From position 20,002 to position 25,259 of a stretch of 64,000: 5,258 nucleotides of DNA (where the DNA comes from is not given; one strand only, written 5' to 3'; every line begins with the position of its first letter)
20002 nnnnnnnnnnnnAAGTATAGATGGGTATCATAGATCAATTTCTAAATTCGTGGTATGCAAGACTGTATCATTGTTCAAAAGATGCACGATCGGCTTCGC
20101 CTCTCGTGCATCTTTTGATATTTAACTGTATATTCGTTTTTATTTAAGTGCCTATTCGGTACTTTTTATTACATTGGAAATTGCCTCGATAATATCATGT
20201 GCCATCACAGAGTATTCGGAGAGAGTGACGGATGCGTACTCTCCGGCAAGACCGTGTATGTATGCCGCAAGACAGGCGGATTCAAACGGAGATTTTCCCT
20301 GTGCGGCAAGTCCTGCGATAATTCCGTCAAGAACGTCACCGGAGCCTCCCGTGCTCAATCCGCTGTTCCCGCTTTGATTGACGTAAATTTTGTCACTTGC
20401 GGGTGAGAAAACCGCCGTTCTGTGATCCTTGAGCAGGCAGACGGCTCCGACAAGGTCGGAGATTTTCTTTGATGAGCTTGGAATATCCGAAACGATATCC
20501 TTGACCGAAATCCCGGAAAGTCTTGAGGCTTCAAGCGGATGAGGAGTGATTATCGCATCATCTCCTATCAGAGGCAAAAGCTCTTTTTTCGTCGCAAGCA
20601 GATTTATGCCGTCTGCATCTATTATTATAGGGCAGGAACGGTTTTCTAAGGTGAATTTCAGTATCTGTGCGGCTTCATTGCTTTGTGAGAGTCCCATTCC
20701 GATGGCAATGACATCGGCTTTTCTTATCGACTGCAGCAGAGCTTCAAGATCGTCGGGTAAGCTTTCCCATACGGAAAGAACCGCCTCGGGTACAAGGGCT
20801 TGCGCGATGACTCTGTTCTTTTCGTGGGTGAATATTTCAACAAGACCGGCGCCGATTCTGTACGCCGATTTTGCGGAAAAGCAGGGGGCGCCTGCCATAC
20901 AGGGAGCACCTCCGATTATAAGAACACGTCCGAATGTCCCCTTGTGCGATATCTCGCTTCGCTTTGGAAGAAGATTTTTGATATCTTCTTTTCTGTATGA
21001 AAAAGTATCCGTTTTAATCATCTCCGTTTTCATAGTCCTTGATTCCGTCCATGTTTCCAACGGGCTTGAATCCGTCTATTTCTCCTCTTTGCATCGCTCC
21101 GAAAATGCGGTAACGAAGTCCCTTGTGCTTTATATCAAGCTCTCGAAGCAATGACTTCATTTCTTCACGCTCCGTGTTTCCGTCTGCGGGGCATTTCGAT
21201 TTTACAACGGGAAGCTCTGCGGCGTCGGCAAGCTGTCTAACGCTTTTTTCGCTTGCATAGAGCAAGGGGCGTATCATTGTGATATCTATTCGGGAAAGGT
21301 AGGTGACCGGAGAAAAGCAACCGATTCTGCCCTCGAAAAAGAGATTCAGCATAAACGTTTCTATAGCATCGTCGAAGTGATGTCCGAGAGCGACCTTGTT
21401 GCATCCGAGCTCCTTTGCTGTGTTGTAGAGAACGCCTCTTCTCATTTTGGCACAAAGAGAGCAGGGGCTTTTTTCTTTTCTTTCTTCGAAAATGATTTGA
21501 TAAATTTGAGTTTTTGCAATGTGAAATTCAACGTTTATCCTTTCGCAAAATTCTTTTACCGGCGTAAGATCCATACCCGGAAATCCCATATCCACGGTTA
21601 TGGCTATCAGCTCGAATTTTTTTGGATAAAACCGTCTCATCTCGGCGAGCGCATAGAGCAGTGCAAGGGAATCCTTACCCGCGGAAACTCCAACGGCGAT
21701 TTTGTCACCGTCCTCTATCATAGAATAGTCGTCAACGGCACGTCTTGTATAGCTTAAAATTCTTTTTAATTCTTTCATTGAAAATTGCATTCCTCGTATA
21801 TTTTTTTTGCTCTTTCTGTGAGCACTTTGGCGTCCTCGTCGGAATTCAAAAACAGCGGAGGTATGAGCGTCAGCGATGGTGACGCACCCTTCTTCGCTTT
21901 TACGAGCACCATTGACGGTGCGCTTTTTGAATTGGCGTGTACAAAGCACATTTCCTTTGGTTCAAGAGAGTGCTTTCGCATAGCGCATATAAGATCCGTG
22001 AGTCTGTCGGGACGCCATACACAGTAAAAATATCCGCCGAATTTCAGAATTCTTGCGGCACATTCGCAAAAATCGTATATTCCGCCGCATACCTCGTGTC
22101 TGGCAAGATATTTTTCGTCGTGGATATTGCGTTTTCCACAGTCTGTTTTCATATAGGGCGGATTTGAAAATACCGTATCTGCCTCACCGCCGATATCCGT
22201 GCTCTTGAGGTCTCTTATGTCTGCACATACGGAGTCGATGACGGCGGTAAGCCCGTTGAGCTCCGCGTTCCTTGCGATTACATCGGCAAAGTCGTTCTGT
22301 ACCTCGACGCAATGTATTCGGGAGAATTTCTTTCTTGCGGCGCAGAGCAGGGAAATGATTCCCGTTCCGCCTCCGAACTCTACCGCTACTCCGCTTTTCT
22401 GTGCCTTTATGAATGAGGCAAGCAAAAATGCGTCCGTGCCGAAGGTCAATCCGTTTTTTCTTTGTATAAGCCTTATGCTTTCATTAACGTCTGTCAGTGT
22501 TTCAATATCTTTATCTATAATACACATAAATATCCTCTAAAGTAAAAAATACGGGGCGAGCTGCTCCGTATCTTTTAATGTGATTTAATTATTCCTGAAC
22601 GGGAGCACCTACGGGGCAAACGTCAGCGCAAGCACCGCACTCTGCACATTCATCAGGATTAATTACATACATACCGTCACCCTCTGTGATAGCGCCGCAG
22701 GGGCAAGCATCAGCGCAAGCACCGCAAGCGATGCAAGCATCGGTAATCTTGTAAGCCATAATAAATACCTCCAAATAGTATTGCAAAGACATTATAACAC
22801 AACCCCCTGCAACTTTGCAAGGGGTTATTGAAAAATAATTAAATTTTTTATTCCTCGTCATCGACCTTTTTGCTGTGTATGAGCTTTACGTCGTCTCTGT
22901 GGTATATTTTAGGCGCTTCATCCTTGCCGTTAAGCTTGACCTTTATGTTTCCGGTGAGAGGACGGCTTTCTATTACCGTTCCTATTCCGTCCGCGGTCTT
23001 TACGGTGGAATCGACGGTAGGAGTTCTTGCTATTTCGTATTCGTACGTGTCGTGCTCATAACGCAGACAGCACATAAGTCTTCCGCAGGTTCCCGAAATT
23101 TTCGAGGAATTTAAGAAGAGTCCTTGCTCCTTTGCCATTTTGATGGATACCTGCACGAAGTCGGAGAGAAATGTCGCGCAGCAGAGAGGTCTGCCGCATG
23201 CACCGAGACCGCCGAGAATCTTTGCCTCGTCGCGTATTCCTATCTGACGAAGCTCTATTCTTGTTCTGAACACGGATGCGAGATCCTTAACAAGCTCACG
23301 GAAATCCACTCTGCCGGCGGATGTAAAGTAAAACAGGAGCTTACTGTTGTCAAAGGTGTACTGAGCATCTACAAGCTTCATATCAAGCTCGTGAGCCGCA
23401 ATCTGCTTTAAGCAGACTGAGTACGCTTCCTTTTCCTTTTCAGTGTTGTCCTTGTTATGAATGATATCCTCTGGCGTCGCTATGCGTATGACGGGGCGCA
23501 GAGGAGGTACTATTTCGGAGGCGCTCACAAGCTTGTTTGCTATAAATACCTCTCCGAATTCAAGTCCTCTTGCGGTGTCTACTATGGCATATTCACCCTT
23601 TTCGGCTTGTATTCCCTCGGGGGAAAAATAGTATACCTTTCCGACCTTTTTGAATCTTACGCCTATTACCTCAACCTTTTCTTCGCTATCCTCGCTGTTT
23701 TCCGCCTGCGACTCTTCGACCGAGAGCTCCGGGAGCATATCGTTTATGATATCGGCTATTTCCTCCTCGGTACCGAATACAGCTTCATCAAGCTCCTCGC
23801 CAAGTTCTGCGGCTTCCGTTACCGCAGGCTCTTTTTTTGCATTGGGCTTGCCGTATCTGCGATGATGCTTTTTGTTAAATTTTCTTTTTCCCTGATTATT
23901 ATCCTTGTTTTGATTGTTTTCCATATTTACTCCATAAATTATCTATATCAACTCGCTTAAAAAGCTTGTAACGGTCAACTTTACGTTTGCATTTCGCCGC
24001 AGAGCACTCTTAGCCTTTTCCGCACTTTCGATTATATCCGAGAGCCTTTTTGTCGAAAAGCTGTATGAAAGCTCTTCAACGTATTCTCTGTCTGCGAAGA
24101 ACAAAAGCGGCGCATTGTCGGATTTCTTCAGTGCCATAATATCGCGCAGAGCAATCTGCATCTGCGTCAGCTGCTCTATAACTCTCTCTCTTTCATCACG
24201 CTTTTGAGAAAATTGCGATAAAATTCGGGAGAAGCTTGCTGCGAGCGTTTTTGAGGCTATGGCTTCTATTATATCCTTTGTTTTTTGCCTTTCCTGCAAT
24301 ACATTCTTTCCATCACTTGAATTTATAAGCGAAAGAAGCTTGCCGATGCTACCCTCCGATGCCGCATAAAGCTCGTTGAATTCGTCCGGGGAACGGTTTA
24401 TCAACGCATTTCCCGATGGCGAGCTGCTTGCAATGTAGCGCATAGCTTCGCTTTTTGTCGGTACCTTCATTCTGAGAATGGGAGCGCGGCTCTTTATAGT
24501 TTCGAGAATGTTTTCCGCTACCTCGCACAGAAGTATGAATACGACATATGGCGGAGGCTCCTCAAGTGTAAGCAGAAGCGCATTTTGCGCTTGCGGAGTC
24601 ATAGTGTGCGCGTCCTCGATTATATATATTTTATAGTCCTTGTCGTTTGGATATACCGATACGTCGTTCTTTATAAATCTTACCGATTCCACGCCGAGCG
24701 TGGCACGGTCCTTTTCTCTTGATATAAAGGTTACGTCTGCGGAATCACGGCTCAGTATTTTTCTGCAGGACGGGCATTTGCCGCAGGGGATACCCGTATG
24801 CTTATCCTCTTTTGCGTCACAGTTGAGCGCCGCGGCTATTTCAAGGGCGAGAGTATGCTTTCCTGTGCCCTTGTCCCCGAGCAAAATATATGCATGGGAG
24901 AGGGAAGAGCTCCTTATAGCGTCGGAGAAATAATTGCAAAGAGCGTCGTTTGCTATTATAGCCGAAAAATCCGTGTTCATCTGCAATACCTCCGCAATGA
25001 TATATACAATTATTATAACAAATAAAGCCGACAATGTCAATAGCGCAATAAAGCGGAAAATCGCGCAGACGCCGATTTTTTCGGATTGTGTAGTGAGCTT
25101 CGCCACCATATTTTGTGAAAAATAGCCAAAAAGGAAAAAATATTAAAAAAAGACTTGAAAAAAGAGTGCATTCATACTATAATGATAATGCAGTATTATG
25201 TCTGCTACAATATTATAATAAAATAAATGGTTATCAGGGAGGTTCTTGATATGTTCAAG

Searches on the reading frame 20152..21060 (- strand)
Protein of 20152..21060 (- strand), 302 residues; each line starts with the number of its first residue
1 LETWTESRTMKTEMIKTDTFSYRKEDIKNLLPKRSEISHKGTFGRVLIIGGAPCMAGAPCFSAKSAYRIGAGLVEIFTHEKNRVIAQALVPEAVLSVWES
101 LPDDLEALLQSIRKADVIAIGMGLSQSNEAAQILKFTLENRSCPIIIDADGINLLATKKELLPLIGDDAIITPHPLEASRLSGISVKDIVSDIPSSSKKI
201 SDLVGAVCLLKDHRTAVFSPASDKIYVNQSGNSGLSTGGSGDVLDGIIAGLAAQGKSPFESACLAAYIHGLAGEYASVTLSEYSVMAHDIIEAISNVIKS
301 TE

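Call 12: search_protein_families(library=pfam, proteins=[window:20152-21060:-])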
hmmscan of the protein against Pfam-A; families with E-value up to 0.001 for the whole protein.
window:20152-21060:- (302 aa): 2 families
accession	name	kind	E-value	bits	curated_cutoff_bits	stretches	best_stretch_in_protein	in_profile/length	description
PF01256.23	Carb_kinase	-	9.9e-54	182.8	27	1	46-295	1-241/242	NAD(P)H-hydrate dehydratase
PF08543.17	Phos_pyr_kin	-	0.00046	20.1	27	0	105-265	48-224/246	Phosphomethylpyrimidine kinase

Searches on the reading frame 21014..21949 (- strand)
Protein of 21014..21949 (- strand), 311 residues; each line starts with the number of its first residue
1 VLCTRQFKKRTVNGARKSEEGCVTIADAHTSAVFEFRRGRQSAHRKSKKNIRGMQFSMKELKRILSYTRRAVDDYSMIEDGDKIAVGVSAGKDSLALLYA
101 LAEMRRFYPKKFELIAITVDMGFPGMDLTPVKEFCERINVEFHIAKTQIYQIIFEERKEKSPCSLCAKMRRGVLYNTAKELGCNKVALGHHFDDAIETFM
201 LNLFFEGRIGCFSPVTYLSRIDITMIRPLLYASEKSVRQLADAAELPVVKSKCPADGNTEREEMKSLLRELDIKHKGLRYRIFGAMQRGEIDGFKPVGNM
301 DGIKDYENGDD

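Call 12: search_protein_families(library=pfam, proteins=[window:21014-21949:-])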
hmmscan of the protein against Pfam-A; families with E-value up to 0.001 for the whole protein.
window:21014-21949:- (311 aa): 1 family
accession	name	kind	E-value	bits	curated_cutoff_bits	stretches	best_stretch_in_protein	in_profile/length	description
PF01171.26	ATP_bind_3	-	6.7e-20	72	27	1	83-253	1-168/182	PP-loop family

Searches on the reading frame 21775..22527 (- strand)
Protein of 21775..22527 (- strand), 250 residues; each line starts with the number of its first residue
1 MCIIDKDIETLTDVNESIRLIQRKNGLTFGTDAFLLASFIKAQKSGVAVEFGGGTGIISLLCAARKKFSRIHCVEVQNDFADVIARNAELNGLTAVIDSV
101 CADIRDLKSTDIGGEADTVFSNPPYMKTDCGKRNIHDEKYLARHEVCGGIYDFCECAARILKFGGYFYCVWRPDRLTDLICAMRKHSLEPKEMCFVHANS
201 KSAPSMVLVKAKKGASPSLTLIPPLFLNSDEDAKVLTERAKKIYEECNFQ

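Call 12: search_protein_families(library=pfam, proteins=[window:21775-22527:-])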
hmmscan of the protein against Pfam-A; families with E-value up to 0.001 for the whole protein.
window:21775-22527:- (250 aa): 6 families
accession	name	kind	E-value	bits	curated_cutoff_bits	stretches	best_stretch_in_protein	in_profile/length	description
PF05175.20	MTS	-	8.9e-09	35.6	23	1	35-129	22-112/170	Methyltransferase small domain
PF03602.21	Cons_hypoth95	-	4.5e-05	23.6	24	1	48-130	45-128/182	Conserved hypothetical protein 95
PF02475.24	TRM5-TYW2_MTfase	-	5.4e-05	23.6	28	1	43-122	35-111/164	TRM5/TYW2 methyltransferase domain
PF08241.18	Methyltransf_11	-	0.00016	22.7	21.2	0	50-122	2-67/95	Methyltransferase domain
PF13649.12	Methyltransf_25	-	0.0005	21.1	27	0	49-121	2-70/97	Methyltransferase domain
PF01170.24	UPF0020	-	0.00091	19.4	22.3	0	67-127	76-133/197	RMKL-like, methyltransferase domain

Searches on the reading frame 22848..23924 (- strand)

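Call 12: search_protein_families(library=pfam, proteins=[window:22848-23924:-])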
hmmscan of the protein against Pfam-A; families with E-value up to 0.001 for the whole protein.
window:22848-23924:- (358 aa): 1 family
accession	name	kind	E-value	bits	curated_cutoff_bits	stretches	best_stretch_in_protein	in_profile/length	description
PF04468.17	PSP1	-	2.2e-36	124.4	27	1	144-228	2-86/86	PSP1 C-terminal conserved region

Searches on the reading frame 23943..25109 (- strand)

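Call 12: search_protein_families(library=pfam, proteins=[window:23943-25109:-])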
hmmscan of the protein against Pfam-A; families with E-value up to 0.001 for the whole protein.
window:23943-25109:- (388 aa): 2 families
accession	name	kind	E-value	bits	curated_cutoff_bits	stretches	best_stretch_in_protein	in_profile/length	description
PF13177.12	DNA_pol3_delta2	-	5.9e-45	153.6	27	1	55-215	3-158/161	DNA polymerase III, delta subunit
PF07728.20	AAA_5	-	0.00036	21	22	0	75-97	3-26/139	AAA domain (dynein-related subfamily)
